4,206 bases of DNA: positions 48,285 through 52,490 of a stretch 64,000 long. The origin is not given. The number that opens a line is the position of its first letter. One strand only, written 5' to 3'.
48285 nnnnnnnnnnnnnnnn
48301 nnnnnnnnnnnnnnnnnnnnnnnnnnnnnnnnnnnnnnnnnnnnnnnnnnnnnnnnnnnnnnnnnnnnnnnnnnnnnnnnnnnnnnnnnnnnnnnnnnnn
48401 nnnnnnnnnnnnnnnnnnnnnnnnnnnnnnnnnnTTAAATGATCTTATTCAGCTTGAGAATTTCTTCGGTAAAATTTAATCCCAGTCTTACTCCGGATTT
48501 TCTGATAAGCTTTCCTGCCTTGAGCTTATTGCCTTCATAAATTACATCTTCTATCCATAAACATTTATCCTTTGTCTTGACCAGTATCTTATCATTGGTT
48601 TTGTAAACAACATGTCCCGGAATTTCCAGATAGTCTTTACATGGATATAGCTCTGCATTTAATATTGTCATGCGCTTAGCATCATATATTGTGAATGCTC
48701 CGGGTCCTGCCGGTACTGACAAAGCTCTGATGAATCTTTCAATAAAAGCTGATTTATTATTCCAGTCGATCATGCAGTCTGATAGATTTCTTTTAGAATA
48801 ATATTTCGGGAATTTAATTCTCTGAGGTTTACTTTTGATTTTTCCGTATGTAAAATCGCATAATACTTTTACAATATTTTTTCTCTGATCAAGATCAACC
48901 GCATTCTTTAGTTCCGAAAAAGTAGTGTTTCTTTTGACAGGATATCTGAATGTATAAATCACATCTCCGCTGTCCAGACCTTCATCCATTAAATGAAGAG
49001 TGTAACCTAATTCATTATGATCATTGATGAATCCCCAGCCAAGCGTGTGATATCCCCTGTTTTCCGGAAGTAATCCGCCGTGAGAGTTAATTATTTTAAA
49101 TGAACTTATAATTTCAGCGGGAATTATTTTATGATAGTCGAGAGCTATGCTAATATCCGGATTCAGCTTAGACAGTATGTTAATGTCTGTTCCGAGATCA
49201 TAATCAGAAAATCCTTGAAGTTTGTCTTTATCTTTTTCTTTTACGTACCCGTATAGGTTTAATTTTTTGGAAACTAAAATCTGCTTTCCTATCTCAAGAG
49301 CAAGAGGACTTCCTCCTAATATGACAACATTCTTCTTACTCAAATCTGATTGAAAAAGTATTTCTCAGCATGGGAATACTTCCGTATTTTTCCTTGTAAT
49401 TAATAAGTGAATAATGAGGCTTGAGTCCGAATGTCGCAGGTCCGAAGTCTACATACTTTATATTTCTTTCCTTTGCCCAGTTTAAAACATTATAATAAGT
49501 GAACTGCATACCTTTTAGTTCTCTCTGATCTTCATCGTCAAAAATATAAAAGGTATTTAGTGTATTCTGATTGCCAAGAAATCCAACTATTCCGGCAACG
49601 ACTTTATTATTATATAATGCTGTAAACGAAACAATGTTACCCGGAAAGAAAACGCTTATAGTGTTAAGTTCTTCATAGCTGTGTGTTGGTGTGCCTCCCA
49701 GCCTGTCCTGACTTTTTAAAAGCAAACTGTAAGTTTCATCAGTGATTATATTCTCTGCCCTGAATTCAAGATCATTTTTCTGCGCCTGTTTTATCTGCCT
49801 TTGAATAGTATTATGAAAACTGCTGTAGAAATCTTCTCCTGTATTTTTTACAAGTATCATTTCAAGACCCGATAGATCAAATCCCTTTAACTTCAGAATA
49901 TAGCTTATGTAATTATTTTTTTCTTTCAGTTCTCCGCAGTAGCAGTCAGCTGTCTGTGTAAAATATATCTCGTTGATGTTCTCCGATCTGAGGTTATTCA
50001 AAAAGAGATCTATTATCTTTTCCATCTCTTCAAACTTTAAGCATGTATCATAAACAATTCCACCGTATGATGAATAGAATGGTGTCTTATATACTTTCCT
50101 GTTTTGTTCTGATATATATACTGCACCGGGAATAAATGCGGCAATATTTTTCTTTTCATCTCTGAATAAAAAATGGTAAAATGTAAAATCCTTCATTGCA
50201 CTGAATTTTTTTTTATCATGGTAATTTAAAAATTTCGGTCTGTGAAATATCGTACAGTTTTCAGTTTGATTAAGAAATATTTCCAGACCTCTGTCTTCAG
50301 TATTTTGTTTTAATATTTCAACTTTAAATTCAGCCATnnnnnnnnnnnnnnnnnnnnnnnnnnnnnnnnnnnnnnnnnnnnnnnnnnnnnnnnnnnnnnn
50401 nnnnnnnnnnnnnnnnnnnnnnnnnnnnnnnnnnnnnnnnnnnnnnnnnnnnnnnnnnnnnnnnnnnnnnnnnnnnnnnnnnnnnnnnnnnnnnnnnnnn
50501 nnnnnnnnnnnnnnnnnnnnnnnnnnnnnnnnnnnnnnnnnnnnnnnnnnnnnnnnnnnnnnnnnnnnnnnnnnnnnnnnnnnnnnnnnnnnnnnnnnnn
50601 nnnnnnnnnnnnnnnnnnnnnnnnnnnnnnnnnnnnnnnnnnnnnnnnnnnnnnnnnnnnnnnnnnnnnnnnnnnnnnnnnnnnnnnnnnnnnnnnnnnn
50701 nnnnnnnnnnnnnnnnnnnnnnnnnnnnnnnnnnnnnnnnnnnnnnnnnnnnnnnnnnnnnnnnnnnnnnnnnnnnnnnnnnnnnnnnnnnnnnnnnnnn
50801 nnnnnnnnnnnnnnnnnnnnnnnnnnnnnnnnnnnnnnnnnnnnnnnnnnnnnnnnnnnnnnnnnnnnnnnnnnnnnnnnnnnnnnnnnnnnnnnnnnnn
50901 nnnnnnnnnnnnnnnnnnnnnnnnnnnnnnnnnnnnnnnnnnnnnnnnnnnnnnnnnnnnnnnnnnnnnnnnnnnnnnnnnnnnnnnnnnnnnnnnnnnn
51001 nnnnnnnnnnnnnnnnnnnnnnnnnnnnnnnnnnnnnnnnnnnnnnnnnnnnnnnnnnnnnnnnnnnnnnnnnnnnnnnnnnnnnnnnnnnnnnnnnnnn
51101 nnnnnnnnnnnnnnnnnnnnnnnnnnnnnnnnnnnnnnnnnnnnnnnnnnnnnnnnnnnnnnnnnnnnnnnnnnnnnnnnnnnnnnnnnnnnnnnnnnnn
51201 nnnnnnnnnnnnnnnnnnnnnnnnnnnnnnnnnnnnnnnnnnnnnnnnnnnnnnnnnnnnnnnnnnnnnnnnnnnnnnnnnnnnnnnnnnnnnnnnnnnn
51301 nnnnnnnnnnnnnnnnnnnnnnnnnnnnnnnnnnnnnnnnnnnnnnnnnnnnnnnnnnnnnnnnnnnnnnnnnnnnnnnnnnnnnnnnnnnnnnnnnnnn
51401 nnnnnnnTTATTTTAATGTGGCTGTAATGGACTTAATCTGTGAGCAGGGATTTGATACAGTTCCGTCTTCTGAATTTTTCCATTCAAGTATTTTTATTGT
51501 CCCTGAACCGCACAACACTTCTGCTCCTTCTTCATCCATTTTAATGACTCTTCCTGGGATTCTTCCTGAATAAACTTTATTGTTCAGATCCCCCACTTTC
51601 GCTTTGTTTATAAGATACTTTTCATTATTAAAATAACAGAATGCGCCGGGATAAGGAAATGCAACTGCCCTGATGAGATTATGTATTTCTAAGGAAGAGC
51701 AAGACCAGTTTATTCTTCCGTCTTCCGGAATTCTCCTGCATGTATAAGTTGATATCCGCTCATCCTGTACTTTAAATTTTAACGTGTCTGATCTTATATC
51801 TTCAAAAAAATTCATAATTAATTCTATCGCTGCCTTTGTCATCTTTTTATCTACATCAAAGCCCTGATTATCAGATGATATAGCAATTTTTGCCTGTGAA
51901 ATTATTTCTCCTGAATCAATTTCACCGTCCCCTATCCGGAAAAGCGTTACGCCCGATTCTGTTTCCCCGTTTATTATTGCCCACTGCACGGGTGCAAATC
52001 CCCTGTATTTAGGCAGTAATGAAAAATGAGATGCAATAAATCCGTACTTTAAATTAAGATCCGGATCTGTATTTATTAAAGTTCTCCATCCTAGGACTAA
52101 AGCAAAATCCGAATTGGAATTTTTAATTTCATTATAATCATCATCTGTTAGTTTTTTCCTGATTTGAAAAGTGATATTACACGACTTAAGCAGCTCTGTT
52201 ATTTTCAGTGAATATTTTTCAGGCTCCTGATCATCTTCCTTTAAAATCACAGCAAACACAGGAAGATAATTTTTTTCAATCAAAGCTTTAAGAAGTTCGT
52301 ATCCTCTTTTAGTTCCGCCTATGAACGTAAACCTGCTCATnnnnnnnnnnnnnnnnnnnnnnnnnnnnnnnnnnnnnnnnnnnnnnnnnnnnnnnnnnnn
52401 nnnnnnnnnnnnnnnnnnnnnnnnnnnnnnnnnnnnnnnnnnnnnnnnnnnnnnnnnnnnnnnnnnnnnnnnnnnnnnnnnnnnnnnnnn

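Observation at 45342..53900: Arn-like module with ArnA apparently split into separate SDR and formyltransferase genes, plus extra genes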

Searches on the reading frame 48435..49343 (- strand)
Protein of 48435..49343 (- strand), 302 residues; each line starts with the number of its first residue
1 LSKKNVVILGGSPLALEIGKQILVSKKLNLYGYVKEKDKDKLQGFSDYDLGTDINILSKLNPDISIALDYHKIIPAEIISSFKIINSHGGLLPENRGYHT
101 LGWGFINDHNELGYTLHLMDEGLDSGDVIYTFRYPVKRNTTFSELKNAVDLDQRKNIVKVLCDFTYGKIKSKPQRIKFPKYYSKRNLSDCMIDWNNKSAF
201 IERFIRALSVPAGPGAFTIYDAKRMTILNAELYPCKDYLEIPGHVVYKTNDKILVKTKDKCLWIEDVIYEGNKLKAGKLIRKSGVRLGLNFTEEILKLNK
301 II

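Call 4: search_protein_families(library=pfam, proteins=[window:48435-49343:-], max_evalue=0.01)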
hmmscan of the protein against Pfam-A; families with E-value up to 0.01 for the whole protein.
window:48435-49343:- (302 aa): 2 families
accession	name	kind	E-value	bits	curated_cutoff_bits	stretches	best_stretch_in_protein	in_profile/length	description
PF00551.24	Formyl_trans_N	-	6.8e-18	65.5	26.1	1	57-160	75-180/181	Formyl transferase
PF02911.23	Formyl_trans_C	-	6.7e-16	58.8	21.1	1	188-274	5-89/100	Formyl transferase, C-terminal domain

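Call 5: search_protein_families(library=ncbifam, proteins=[window:48435-49343:-], max_evalue=0.01)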
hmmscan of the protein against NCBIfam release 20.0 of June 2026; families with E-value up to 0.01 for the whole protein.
window:48435-49343:- (302 aa): 5 families
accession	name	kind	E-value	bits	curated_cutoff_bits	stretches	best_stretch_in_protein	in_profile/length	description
TIGR00460.1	fmt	equivalog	1e-29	103.7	201.5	1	53-281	71-302/315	methionyl-tRNA formyltransferase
NF005414.0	PRK06988.1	equivalog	6.9e-28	97.5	316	1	55-260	71-277/311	formyltransferase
NF005998.1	PRK08125.1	equivalog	3.1e-26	91.9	777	1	54-282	68-295/649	bifunctional UDP-4-amino-4-deoxy-L-arabinose formyltransferase/UDP-glucuronic acid oxidase ArnA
NF005755.0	PRK07579.1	equivalog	1e-11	45.1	238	1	63-208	67-213/245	dTDP-4-amino-4,6-dideoxyglucose formyltransferase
TIGR00639.1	PurN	equivalog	1.3e-10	41.1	150.1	1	56-169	74-189/192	phosphoribosylglycinamide formyltransferase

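Call 81: search_solved_structures(query=window:48435-49343:-, max_evalue=1e-8)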
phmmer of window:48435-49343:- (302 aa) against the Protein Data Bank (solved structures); distinct sequences matched with E-value up to 1e-8: 33.
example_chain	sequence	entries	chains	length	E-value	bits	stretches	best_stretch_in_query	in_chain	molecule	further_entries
8gjh_A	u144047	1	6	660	1.5e-21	80.3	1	56-247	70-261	Bifunctional polymyxin resistance protein ArnA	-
2bln_A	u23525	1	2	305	6.4e-17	65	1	57-246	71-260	PROTEIN YFBG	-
5j63_A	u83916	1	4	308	6.5e-17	65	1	57-246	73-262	Bifunctional polymyxin resistance protein ArnA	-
6pih_A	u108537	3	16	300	6.7e-17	64.9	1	57-246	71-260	Bifunctional polymyxin resistance protein ArnA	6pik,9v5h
1yrw_A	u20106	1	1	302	6.7e-17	64.9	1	57-246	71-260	protein ArnA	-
3tqq_A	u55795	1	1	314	2.1e-16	63.3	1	56-256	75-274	Methionyl-tRNA formyltransferase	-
1z7e_A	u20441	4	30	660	3.4e-16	62.6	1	57-246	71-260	protein ArnA | Bifunctional polymyxin resistance protein ArnA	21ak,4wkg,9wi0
3r8x_A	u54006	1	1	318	6.2e-14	55.2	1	55-274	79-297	Methionyl-tRNA formyltransferase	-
5vys_A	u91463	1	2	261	1.3e-13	54.1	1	60-233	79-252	Gdp-mannose 4,6-dehydratase / gdp-4-amino-4,6-dideoxy-d-mannose formyltransferase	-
5vyr_A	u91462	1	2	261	1.3e-13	54.1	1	60-233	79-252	Gdp-mannose 4,6-dehydratase / gdp-4-amino-4,6-dideoxy-d-mannose formyltransferase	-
4xd1_A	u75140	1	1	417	1.5e-13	54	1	6-260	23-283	TDP-3-aminoquinovose-N-formyltransferase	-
4xcz_A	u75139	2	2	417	1.5e-13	53.9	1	6-259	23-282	TDP-3-aminoquinovose-N-formyltransferase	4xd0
5vyt_A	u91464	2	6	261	1.8e-13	53.7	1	60-233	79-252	Gdp-mannose 4,6-dehydratase / gdp-4-amino-4,6-dideoxy-d-mannose formyltransferase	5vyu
1fmt_A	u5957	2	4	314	2.6e-13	53.2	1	55-217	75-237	METHIONYL-TRNA FMET FORMYLTRANSFERASE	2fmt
3q0i_A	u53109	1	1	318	2.6e-13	53.1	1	57-273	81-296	Methionyl-tRNA formyltransferase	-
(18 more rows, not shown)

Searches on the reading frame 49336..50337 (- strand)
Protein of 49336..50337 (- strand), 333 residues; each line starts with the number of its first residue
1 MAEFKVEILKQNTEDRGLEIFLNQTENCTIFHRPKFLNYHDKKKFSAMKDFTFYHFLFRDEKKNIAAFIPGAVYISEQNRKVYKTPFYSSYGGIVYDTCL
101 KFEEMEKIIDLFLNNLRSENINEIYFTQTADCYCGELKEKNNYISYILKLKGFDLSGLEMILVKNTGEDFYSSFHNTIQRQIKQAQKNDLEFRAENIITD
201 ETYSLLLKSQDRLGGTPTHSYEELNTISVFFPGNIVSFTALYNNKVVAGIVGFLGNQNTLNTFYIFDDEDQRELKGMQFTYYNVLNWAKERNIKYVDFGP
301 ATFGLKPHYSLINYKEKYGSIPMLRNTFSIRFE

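Call 4: search_protein_families(library=pfam, proteins=[window:49336-50337:-], max_evalue=0.01)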
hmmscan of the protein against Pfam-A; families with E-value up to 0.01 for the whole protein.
window:49336-50337:- (333 aa): 1 family
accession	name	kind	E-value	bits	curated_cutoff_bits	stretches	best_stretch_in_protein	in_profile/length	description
PF13480.13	Acetyltransf_6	-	2.8e-07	31.2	22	1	173-303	2-139/143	Acetyltransferase (GNAT) domain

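Call 5: search_protein_families(library=ncbifam, proteins=[window:49336-50337:-], max_evalue=0.01)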
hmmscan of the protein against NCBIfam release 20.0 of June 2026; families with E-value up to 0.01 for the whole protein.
window:49336-50337:- (333 aa): 2 families
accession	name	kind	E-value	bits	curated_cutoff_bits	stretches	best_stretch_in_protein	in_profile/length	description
TIGR03019.1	pepcterm_femAB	equivalog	6.1e-15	55.1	260.35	1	20-322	5-278/330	FemAB family XrtA/PEP-CTERM system-associated protein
NF038196.1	ferrodoxin_EFR1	subfamily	0.0072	16.4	75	0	100-203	50-150/242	EFR1 family ferrodoxin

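Call 54: search_solved_structures(query=window:49336-50337:-, max_evalue=0.01)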
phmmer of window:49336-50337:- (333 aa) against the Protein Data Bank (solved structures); distinct sequences matched with E-value up to 0.01: 1.
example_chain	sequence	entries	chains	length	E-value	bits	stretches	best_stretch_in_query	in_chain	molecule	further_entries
9wqw_A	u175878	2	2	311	0.00088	21.9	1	176-303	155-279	aminoacyl-tRNA-dependent peptide synthase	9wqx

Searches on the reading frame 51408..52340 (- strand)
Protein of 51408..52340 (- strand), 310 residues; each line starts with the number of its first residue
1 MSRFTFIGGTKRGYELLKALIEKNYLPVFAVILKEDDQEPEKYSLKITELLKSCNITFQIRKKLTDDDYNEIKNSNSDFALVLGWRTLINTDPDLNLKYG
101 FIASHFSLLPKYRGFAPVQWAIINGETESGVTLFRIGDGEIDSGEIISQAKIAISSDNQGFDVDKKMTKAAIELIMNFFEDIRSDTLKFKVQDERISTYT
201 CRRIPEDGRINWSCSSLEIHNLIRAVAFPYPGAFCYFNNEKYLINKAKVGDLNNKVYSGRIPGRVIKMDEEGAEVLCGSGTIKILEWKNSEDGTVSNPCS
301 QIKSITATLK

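Call 4: search_protein_families(library=pfam, proteins=[window:51408-52340:-], max_evalue=0.01)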
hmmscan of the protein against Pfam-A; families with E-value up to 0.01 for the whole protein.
window:51408-52340:- (310 aa): 2 families
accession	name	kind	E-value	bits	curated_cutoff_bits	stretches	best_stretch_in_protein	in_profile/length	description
PF02911.23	Formyl_trans_C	-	1.8e-20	73.4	21.1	1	205-289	4-84/100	Formyl transferase, C-terminal domain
PF00551.24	Formyl_trans_N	-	4.1e-17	63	26.1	1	55-175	60-177/181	Formyl transferase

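Call 5: search_protein_families(library=ncbifam, proteins=[window:51408-52340:-], max_evalue=0.01)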
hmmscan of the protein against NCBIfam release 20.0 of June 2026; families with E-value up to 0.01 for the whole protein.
window:51408-52340:- (310 aa): 5 families
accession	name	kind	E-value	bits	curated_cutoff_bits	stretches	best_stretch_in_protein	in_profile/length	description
NF005414.0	PRK06988.1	equivalog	3.3e-49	167.5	316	1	11-294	12-292/311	formyltransferase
NF005998.1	PRK08125.1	equivalog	4.1e-48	164.2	777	1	13-291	12-283/649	bifunctional UDP-4-amino-4-deoxy-L-arabinose formyltransferase/UDP-glucuronic acid oxidase ArnA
TIGR00460.1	fmt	equivalog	6.6e-39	133.9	201.5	1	5-285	4-284/315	methionyl-tRNA formyltransferase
TIGR00639.1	PurN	equivalog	5.2e-11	42.4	150.1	1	57-177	60-179/192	phosphoribosylglycinamide formyltransferase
NF005755.0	PRK07579.1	equivalog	1.9e-10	41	238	1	104-187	91-172/245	dTDP-4-amino-4,6-dideoxyglucose formyltransferase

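Call 80: search_solved_structures(query=window:51408-52340:-, max_evalue=1e-12)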
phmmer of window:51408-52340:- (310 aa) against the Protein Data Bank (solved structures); distinct sequences matched with E-value up to 1e-12: 17.
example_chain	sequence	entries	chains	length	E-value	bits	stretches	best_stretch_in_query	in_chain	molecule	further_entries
8gjh_A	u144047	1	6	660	1.3e-33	119.5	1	98-297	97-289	Bifunctional polymyxin resistance protein ArnA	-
6pih_A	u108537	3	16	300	1.6e-31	112.7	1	99-292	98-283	Bifunctional polymyxin resistance protein ArnA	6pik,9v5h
1yrw_A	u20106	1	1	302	1.6e-31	112.6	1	99-292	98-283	protein ArnA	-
2bln_A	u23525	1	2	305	1.7e-31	112.6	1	99-292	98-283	PROTEIN YFBG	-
5j63_A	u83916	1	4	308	1.7e-31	112.6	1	99-292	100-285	Bifunctional polymyxin resistance protein ArnA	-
1z7e_A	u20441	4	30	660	9.6e-31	110.1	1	99-290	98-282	protein ArnA | Bifunctional polymyxin resistance protein ArnA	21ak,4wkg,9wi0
3tqq_A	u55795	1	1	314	2.8e-26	95.5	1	6-284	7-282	Methionyl-tRNA formyltransferase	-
1fmt_A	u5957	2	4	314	5.5e-21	78.1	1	98-287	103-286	METHIONYL-TRNA FMET FORMYLTRANSFERASE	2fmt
5uai_A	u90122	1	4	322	3.9e-20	75.3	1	71-285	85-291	Methionyl-tRNA formyltransferase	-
3q0i_A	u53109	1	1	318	7.5e-20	74.3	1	58-282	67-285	Methionyl-tRNA formyltransferase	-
3r8x_A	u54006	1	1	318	3.5e-17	65.6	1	58-287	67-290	Methionyl-tRNA formyltransferase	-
4iqf_A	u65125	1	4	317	1.8e-16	63.3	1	5-301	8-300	Methionyl-tRNA formyltransferase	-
5vys_A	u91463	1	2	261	3.4e-15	59.1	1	48-244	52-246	Gdp-mannose 4,6-dehydratase / gdp-4-amino-4,6-dideoxy-d-mannose formyltransferase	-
5vyr_A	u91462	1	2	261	3.5e-15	59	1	48-244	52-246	Gdp-mannose 4,6-dehydratase / gdp-4-amino-4,6-dideoxy-d-mannose formyltransferase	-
5vyt_A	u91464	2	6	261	4.4e-15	58.7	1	48-244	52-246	Gdp-mannose 4,6-dehydratase / gdp-4-amino-4,6-dideoxy-d-mannose formyltransferase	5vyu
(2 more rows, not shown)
